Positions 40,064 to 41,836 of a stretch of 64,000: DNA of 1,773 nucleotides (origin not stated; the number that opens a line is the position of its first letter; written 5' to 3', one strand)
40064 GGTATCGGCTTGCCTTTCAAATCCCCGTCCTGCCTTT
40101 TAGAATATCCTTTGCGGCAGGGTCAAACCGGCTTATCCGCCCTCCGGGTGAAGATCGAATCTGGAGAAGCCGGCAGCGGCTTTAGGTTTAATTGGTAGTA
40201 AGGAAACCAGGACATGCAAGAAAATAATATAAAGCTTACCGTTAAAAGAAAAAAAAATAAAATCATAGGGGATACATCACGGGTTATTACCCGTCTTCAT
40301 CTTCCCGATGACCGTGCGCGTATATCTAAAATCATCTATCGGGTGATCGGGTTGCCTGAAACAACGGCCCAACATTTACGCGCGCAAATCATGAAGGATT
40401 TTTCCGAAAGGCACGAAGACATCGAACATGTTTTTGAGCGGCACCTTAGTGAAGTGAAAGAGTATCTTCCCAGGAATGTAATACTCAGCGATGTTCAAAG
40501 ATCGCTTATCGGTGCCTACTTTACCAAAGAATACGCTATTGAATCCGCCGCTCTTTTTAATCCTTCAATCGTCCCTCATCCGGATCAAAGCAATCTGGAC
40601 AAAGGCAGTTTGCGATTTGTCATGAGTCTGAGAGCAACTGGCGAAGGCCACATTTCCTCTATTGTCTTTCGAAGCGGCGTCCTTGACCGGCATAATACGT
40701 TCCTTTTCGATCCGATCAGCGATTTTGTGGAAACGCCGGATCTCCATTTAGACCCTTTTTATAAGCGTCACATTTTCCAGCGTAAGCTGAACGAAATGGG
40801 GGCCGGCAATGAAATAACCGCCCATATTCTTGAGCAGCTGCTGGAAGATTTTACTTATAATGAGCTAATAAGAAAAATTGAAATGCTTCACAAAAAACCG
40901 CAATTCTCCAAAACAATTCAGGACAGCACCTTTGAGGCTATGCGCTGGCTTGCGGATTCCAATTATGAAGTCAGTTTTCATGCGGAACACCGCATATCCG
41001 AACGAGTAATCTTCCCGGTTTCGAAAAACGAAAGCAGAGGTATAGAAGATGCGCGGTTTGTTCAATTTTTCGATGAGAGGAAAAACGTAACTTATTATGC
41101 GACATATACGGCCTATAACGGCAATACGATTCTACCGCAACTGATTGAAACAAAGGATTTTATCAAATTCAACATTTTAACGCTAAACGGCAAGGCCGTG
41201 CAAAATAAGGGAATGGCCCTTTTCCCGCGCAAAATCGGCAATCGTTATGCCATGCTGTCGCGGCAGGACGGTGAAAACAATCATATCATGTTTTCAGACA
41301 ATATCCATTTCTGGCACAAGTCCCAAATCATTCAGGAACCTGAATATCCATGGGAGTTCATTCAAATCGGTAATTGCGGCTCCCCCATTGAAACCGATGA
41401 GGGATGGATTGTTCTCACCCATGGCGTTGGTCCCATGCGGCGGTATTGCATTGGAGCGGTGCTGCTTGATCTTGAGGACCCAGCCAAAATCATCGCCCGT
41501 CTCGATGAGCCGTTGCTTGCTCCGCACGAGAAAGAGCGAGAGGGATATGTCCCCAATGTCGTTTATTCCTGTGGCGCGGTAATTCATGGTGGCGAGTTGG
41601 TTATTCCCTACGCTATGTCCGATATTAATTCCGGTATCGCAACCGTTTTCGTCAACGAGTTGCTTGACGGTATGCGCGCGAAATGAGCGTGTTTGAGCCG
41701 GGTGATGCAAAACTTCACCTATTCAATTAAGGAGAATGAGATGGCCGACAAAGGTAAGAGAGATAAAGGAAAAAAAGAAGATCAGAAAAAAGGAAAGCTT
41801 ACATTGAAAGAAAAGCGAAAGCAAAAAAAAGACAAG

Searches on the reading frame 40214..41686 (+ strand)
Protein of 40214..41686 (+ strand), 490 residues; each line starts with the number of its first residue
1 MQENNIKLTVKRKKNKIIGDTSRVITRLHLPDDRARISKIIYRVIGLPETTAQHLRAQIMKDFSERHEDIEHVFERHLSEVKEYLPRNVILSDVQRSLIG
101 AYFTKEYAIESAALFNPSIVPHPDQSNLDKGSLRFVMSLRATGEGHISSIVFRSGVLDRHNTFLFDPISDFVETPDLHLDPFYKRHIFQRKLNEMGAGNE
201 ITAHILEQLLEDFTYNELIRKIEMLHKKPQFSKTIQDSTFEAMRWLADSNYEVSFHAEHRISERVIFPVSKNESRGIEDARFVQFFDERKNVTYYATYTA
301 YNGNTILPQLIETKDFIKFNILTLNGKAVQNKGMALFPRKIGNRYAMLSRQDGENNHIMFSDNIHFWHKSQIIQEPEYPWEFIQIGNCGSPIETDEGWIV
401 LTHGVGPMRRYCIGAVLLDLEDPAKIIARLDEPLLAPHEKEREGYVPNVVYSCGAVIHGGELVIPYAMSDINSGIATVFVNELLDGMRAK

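Call 31: search_protein_families(library=pfam, proteins=[window:40214-41686:+])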
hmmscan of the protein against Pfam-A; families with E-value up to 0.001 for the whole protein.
window:40214-41686:+ (490 aa): 1 family
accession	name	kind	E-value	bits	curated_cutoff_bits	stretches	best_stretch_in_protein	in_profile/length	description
PF04041.19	Glyco_hydro_130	-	1.3e-32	113.4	26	1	261-487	83-318/320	beta-1,4-mannooligosaccharide phosphorylase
